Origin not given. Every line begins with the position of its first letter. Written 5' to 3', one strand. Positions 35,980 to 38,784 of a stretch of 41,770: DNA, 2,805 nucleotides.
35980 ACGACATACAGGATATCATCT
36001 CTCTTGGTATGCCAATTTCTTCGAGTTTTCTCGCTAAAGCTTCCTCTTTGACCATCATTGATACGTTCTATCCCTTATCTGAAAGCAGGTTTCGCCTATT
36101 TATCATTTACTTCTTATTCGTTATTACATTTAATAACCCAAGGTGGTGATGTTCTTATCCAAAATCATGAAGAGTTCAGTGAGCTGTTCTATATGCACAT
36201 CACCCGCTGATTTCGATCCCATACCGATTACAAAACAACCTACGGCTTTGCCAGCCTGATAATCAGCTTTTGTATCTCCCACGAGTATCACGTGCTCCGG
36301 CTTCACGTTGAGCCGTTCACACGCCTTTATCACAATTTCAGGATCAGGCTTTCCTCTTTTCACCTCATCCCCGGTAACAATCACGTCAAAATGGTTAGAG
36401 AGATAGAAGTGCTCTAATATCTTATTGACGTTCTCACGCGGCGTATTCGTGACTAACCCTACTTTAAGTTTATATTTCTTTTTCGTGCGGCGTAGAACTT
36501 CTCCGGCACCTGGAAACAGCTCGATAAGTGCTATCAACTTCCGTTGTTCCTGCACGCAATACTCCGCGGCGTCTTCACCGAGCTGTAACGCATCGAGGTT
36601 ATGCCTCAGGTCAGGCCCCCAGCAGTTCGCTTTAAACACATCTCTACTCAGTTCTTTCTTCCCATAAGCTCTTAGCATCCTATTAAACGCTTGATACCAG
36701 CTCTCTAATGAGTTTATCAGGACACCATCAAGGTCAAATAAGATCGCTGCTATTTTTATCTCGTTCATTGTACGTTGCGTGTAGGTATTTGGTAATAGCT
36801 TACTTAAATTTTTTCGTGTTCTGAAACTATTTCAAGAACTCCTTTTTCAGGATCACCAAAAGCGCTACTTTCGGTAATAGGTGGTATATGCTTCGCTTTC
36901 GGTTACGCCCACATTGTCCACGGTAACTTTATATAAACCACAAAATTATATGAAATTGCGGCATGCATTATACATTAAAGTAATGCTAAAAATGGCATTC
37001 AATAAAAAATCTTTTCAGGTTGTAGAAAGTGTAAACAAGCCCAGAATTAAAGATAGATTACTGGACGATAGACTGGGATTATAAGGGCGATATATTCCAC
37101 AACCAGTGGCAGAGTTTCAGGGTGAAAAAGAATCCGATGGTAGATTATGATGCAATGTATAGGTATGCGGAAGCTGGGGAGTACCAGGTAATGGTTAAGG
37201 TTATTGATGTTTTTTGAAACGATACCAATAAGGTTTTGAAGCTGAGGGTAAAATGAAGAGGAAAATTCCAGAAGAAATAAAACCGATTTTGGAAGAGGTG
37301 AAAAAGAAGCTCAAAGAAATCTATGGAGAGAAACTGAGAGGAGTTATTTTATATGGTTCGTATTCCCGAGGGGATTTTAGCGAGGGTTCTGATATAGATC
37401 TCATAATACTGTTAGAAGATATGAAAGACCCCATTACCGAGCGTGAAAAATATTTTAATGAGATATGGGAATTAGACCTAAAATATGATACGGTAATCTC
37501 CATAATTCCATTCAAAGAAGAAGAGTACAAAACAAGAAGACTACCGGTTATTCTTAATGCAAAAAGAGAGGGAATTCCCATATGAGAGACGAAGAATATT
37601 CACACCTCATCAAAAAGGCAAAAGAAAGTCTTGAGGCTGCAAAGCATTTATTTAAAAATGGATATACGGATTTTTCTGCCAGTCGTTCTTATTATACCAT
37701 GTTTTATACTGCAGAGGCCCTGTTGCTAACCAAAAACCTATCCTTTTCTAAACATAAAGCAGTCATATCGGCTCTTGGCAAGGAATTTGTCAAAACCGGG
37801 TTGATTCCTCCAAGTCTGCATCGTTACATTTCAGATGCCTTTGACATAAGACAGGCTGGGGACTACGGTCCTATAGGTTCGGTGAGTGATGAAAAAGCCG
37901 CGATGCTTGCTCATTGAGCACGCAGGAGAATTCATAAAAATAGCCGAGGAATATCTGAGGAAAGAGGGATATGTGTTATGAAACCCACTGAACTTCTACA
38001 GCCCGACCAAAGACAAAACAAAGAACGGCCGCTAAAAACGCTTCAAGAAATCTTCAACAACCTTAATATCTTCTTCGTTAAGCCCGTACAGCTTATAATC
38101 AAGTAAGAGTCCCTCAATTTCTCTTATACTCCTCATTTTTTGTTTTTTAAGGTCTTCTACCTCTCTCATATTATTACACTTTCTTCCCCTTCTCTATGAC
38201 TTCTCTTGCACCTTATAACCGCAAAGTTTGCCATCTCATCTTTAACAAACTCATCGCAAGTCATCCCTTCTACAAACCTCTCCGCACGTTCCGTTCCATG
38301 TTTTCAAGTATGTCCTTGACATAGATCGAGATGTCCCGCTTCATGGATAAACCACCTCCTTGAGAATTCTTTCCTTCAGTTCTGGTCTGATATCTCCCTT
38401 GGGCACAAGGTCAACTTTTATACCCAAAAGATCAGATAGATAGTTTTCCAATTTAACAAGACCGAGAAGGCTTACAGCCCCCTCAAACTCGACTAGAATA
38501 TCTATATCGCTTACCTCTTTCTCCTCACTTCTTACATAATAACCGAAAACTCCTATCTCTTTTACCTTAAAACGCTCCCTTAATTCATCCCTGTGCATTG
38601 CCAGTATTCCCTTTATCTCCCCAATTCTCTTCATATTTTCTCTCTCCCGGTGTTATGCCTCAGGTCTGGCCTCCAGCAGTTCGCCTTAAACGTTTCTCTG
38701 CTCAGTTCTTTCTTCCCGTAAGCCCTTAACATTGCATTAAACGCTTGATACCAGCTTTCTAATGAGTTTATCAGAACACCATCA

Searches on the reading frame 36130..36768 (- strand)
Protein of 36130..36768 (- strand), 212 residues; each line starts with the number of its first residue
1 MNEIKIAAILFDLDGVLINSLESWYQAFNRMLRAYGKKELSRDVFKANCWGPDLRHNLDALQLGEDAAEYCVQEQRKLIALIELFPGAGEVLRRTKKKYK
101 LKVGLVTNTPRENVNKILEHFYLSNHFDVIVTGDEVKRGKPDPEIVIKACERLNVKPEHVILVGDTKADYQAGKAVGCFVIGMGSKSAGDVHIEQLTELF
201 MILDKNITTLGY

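Call 10: search_protein_families(library=pfam, max_evalue=0.01, proteins=[window:36130-36768:-])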
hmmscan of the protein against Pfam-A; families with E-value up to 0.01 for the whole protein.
window:36130-36768:- (212 aa): 8 families
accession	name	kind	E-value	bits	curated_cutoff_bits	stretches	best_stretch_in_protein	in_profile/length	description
PF13419.12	HAD_2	-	2.2e-39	135.9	23.8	1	9-182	1-177/178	Haloacid dehalogenase-like hydrolase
PF00702.32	Hydrolase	-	1.7e-33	117.1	26.4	1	6-177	1-191/191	haloacid dehalogenase-like hydrolase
PF13242.12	Hydrolase_like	-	1.8e-08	34.6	22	1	138-183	2-48/75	HAD-hyrolase-like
PF12710.13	HAD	-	7.2e-08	33.5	27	1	9-173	1-188/189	haloacid dehalogenase-like hydrolase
PF13344.12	Hydrolase_6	-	1.1e-05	25.8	27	0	83-121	14-51/101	Haloacid dehalogenase-like hydrolase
PF06941.18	NT5C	-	0.00015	22.2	24.8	1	9-135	4-118/180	5' nucleotidase, deoxy (Pyrimidine), cytosolic type C protein (NT5C)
PF03031.24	NIF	-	0.0039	17.3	21.8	0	80-183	35-134/160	NLI interacting factor-like phosphatase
PF06888.18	Put_Phosphatase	-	0.004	17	27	0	9-132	3-121/234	Putative Phosphatase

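Call 17: find_encoding_contigs(protein=window:36130-36768:-, flank=8000, max_places=10)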
Protein window:36130-36768:- (212 aa): no gene with exactly this product is on record in the collection.

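Call 18: find_homologous_proteins(query=window:36130-36768:-, max_evalue=1e-20)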
Query window:36130-36768:- (212 aa): 205 proteins with E <= 1e-20 among 1238 candidates; the best 120 are listed.
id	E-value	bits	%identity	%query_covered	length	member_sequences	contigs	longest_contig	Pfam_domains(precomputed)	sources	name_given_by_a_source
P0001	2.0e-130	451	98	97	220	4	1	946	PF13419.13,PF13344.13,PF00702.33,PF13242.13,PF12710.14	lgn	-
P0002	8.4e-120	416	92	97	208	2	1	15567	PF13419.13,PF00702.33,PF13242.13,PF12710.14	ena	-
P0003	4.0e-118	411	90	97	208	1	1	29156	PF13419.13,PF00702.33,PF13242.13,PF12710.14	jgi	jgi:HAD superfamily hydrolase (TIGR01549 family)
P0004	8.8e-113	393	86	97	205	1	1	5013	PF13419.13,PF13344.13,PF00702.33,PF13242.13,PF12710.14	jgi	jgi:HAD superfamily hydrolase (TIGR01509 family)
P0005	1.1e-112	393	82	100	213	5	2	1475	PF13419.13,PF00702.33,PF13242.13,PF12710.14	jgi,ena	-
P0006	4.3e-112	391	86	97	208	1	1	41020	PF13419.13,PF00702.33,PF13242.13,PF12710.14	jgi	jgi:HAD superfamily hydrolase (TIGR01549 family)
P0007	1.5e-111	389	82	99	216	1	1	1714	PF13419.13,PF00702.33,PF13242.13,PF12710.14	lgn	-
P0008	1.5e-111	389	85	96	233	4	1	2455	PF13419.13,PF13344.13,PF00702.33,PF13242.13,PF12710.14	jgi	-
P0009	1.9e-111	389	83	100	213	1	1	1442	PF13419.13,PF13344.13,PF00702.33,PF13242.13,PF12710.14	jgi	-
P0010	5.4e-109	381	81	100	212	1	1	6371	PF13419.13,PF13344.13,PF00702.33,PF13242.13,PF12710.14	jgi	jgi:HAD superfamily hydrolase (TIGR01549 family)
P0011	7.0e-109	380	83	97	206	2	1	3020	PF13419.13,PF00702.33,PF13242.13,PF12710.14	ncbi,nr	ncbi:MAG: HAD family hydrolase [Methanophagales archaeon]|nr:HAD family hydrolase [Methanophagales a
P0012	4.9e-106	371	80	98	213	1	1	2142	PF13419.13,PF00702.33,PF13242.13,PF12710.14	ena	-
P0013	1.3e-105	370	79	100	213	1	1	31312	PF13419.13,PF13344.13,PF00702.33,PF13242.13,PF12710.14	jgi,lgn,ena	jgi:HAD superfamily hydrolase (TIGR01509 family)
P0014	1.0e-104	367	79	95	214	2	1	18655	PF13419.13,PF13344.13,PF00702.33,PF13242.13,PF12710.14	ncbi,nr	ncbi:MAG: HAD family hydrolase [Methanophagales archaeon ANME-1-THS]|nr:MAG: HAD family hydrolase [M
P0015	8.4e-101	354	78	95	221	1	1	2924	PF13419.13,PF00702.33,PF13242.13,PF12710.14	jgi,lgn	jgi:HAD superfamily hydrolase (TIGR01509 family)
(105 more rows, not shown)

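Call 19: find_encoding_contigs(protein=P0002, flank=8000, max_places=4)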
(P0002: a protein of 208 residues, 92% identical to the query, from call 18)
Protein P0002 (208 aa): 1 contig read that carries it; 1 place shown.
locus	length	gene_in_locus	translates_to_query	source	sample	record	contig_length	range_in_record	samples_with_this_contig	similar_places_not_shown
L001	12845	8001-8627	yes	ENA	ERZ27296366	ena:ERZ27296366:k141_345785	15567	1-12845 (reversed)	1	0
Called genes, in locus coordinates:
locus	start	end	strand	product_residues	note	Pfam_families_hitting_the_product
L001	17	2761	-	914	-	PF00690:Cation_ATPase_N, PF00122:E1-E2_ATPase, PF08282:Hydrolase_3 (faint), PF13246:Cation_ATPase, PF00702:Hydrolase, PF00689:Cation_ATPase_C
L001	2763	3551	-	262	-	PF00582:Usp (faint)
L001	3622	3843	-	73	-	PF18898:DUF5654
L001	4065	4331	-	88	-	-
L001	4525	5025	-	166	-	PF07998:Peptidase_M54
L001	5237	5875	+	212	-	-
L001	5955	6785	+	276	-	PF01135:PCMT, PF01209:Ubie_methyltran, PF06325:PrmA, PF13489:Methyltransf_23, PF13847:Methyltransf_31, PF08241:Methyltransf_11, PF08242:Methyltransf_12, PF13649:Methyltransf_25, +3 more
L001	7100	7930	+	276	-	-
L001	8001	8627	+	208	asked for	PF00702:Hydrolase, PF12710:HAD (weak), PF13419:HAD_2, PF13242:Hydrolase_like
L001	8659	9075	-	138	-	PF05168:HEPN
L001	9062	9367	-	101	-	PF01909:NTP_transf_2, PF18765:Polbeta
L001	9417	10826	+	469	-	PF23545:Zn_ribbon_HMPTM, PF04055:Radical_SAM, PF13353:Fer4_12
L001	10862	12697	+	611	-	PF00999:Na_H_Exchanger, PF02254:TrkA_N, PF13241:NAD_binding_7 (faint), PF02080:TrkA_C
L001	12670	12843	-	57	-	?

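Call 20: find_encoding_contigs(protein=P0003, flank=8000, max_places=4)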
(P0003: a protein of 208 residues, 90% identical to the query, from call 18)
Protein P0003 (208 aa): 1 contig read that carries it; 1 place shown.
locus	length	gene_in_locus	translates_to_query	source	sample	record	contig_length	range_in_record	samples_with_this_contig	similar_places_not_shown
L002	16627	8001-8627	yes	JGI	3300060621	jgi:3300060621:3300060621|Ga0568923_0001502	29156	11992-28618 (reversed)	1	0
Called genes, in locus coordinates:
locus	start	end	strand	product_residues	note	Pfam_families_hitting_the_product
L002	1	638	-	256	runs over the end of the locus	-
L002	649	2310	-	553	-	PF01170:UPF0020 (faint), PF02384:N6_Mtase (faint), PF20473:MmeI_Mtase, PF07669:Eco57I, PF12950:TaqI_C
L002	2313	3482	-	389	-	PF04313:HSDR_N (faint)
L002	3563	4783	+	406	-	PF00148:Oxidored_nitro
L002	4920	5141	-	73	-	PF18898:DUF5654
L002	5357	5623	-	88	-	PF13248:Zn_ribbon_3 (faint), PF01396:Zn_ribbon_Top1 (faint)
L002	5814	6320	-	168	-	PF13582:Reprolysin_3 (weak), PF07998:Peptidase_M54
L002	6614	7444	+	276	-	PF05175:MTS (weak), PF01135:PCMT, PF01209:Ubie_methyltran, PF06325:PrmA, PF13847:Methyltransf_31, PF08241:Methyltransf_11, PF08242:Methyltransf_12, PF13649:Methyltransf_25, +4 more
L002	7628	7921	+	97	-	-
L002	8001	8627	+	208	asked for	PF00702:Hydrolase, PF12710:HAD (weak), PF13419:HAD_2, PF13242:Hydrolase_like (weak)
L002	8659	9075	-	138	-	PF05168:HEPN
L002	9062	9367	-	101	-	PF01909:NTP_transf_2, PF18765:Polbeta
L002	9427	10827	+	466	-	PF23545:Zn_ribbon_HMPTM, PF04055:Radical_SAM, PF13353:Fer4_12 (weak)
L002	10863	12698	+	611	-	PF00999:Na_H_Exchanger, PF02254:TrkA_N, PF03807:F420_oxidored (weak), PF13241:NAD_binding_7 (faint), PF02080:TrkA_C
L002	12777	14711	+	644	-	PF02463:SMC_N, PF13175:AAA_15, PF13476:AAA_23, PF13304:AAA_21 (faint)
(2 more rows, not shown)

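Call 21: find_encoding_contigs(protein=P0006, flank=8000, max_places=4)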
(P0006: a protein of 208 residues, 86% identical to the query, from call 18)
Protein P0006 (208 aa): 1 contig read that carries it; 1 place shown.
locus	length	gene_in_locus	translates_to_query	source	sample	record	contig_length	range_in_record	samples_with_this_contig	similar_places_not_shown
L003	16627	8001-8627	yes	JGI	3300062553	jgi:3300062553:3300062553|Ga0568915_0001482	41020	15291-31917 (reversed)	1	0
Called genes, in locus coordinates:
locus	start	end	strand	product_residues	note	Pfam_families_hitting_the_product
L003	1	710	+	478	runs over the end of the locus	PF27274:CfbE_C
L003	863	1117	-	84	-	PF21748:UPF0150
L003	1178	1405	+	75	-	PF04255:DUF433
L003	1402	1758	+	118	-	PF18478:PIN_10 (faint), PF18480:DUF5615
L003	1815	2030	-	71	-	-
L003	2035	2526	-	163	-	-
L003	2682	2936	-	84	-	-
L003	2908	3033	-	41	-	-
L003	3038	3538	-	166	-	-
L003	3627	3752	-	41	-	-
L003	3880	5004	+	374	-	PF00148:Oxidored_nitro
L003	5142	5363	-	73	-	PF18898:DUF5654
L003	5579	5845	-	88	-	PF13248:Zn_ribbon_3 (faint), PF01396:Zn_ribbon_Top1 (faint)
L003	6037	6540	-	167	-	PF13582:Reprolysin_3 (weak), PF07998:Peptidase_M54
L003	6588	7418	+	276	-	PF05175:MTS, PF01135:PCMT, PF01209:Ubie_methyltran, PF06325:PrmA, PF13489:Methyltransf_23, PF13847:Methyltransf_31, PF08241:Methyltransf_11, PF08242:Methyltransf_12, +6 more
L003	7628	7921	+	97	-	-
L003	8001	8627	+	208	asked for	PF00702:Hydrolase, PF12710:HAD (weak), PF13419:HAD_2, PF13242:Hydrolase_like (weak)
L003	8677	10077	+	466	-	PF23545:Zn_ribbon_HMPTM, PF04055:Radical_SAM, PF13353:Fer4_12 (weak)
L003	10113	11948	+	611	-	PF00999:Na_H_Exchanger, PF02254:TrkA_N, PF03807:F420_oxidored (weak), PF13241:NAD_binding_7 (faint), PF02080:TrkA_C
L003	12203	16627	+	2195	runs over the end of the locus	PF05048:NosD, PF13229:Beta_helix, PF05048:NosD, PF00149:Metallophos, PF05048:NosD, PF13229:Beta_helix, PF05048:NosD, PF13229:Beta_helix, +3 more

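Call 69: search_protein_families(library=pfam, max_evalue=0.001, proteins=[L003:3038-3538:-])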
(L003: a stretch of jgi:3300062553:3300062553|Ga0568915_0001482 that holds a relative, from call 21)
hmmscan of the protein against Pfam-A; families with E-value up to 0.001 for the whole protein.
L003:3038-3538:- (166 aa): 0 families

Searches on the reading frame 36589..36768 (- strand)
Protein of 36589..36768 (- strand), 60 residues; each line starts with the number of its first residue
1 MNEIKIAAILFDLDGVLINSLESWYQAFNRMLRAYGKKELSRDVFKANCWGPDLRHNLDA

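Call 58: find_related_loci(query=window:36589-36768:-, collection=genome_contigs, flank=6000)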
Query window:36589-36768:- (60 aa) in genome_contigs; peptide patterns used: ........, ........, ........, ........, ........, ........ (x = any residue, [..] = any of these).
600 stretches matched a pattern (row limit reached: there are more); 169 encode a relative of the query (tblastn E <= 1e-3); the best 80 are kept; 80 distinct loci.
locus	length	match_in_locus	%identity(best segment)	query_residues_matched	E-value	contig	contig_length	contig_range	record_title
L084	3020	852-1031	87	1-60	4e-34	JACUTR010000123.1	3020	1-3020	MAG: Methanophagales archaeon isolate Kmv05 NODE_15081_length_3020_cov_8.906914, whole genome shotgun sequence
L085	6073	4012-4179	75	5-60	4e-27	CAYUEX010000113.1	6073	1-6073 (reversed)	MAG TPA_asm: uncultured Halobacteria archaeon isolate binchicken_co332_136 genome assembly, contig: NODE_4471_length_607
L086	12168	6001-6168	73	5-60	6e-27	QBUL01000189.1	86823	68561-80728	ANME-1 cluster archaeon GoMg1 GOMG1_1, whole genome shotgun sequence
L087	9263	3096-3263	75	5-60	7e-27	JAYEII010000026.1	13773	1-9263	MAG: Methanobacteriota archaeon isolate MAG195 MAG195_26, whole genome shotgun sequence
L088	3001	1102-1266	69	6-60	1e-26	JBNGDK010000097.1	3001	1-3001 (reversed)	MAG: Candidatus Methanospirareceae archaeon isolate E05-026 bin11.fa-97, whole genome shotgun sequence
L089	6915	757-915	75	6-58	3e-26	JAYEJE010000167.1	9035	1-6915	MAG: Methanobacteriota archaeon isolate MAG172 MAG172_167, whole genome shotgun sequence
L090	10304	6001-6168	70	5-60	4e-26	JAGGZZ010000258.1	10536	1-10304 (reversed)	MAG: Methanophagales archaeon isolate AUK217 PB_MBMC_171_c_000000000047, whole genome shotgun sequence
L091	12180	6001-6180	70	1-60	7e-26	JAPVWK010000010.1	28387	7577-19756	MAG: Methanophagales archaeon isolate HMR2_5 HMR2_5_000000000010, whole genome shotgun sequence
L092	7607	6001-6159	75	6-58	5e-25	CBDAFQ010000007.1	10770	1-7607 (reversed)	MAG: uncultured ANME-1 euryarchaeote isolate MAG_104 genome assembly, contig: k141_216686, whole genome shotgun sequence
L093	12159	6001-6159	74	6-58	7e-25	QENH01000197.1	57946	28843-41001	Methanophagales archaeon isolate CONS3730B06UFb1 Ga0123266_1005, whole genome shotgun sequence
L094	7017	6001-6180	75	1-60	3e-24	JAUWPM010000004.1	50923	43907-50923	MAG: Methanosarcinales archaeon isolate CSMAG_2476 CSMAG_2476_k141_432567_length_50923_cov_56.0000, whole genome shotgun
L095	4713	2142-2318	64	1-59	2e-23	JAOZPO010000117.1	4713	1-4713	MAG: Halobacteria archaeon isolate GMC4.metabat2.234 GMC4_36910_length_4713_cov_5.792185, whole genome shotgun sequence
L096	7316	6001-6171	68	1-57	5e-23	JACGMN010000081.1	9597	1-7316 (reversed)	MAG: Methanophagales archaeon isolate ANME-1-LC k127_708889, whole genome shotgun sequence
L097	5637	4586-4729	58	8-55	6e-17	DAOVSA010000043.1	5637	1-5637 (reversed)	MAG TPA_asm: Candidatus Altiarchaeota archaeon isolate CSMAG_1615 CSMAG_1615_k141_78116_length_5637_cov_31.7289, whole g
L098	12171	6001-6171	42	2-58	9e-15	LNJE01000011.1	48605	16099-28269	MAG: Candidatus Methanofastidiosum methylothiophilum isolate ADurb1213_Bin02801 APG09_contig000011, whole genome shotgun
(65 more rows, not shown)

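Call 89: find_related_loci(query=window:36589-36768:-, collection=viral_contigs, flank=6000)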
Query window:36589-36768:- (60 aa) in viral_contigs; peptide patterns used: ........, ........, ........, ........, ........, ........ (x = any residue, [..] = any of these).
600 stretches matched a pattern (row limit reached: there are more); 157 encode a relative of the query (tblastn E <= 1e-3); the best 80 are kept; 80 distinct loci.
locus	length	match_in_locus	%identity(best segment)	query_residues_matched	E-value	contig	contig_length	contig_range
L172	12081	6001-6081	63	6-32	4e-6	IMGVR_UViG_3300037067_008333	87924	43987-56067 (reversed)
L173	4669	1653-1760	53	3-38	6e-6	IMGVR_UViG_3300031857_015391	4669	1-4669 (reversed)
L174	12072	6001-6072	63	9-32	8e-6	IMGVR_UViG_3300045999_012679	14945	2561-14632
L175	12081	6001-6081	59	6-32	8e-6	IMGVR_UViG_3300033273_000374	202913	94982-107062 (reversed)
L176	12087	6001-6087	52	9-37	7e-6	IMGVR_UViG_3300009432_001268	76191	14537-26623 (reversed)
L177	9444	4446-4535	53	9-38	7e-6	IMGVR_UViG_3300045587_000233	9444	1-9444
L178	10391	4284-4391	50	2-37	8e-6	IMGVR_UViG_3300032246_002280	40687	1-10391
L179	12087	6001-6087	52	4-32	7e-6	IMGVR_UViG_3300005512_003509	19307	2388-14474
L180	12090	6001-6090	53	9-38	8e-6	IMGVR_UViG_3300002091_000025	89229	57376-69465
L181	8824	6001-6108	47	3-38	1e-5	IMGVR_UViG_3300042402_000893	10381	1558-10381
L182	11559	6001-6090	53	9-38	1e-5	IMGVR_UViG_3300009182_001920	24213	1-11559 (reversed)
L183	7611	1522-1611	53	9-38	1e-5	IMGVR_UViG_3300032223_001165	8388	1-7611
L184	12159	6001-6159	42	8-59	1e-5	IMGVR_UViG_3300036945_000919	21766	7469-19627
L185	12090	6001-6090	53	9-38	1e-5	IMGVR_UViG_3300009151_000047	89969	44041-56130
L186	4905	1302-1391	53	9-38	1e-5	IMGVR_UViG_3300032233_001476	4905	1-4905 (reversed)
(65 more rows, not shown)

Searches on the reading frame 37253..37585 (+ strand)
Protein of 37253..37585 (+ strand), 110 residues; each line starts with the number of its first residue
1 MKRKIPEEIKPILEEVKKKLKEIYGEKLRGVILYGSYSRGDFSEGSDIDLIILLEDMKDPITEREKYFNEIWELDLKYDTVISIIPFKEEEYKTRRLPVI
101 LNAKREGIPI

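Call 10: search_protein_families(library=pfam, max_evalue=0.01, proteins=[window:37253-37585:+])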
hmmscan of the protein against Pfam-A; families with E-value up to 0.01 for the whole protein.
window:37253-37585:+ (110 aa): 5 families
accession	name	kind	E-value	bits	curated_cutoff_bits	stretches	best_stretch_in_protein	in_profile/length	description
PF01909.29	NTP_transf_2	-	3.4e-13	50.2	21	1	13-90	1-78/93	Nucleotidyltransferase domain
PF18765.7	Polbeta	-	3.5e-09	37.2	26.9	1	19-79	2-63/93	Polymerase beta, Nucleotidyltransferase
PF14792.12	DNA_pol_B_palm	-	0.00013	22.6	25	1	6-72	3-67/113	DNA polymerase beta palm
PF22600.2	MTPAP-like_central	-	0.00025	21.6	27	1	11-77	24-86/139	Poly(A) RNA polymerase, mitochondrial-like, central palm domain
PF06543.17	Lac_bphage_repr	-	0.0041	17.5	21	1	10-28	29-47/49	Lactococcus bacteriophage repressor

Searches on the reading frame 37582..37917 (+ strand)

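Call 10: search_protein_families(library=pfam, max_evalue=0.01, proteins=[window:37582-37917:+])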
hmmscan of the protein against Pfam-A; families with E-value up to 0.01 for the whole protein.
window:37582-37917:+ (111 aa): 1 family
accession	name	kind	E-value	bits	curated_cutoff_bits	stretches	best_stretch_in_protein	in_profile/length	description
PF05168.19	HEPN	-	5.5e-18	65.7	22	1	7-106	2-100/117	HEPN domain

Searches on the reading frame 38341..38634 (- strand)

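Call 10: search_protein_families(library=pfam, max_evalue=0.01, proteins=[window:38341-38634:-])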
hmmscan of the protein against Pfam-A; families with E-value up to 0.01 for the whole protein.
window:38341-38634:- (97 aa): 2 families
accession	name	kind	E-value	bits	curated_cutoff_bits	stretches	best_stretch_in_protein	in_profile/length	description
PF01909.29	NTP_transf_2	-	1.1e-16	61.4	21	1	13-96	3-92/93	Nucleotidyltransferase domain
PF18765.7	Polbeta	-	1.2e-09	38.7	26.9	1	18-93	7-83/93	Polymerase beta, Nucleotidyltransferase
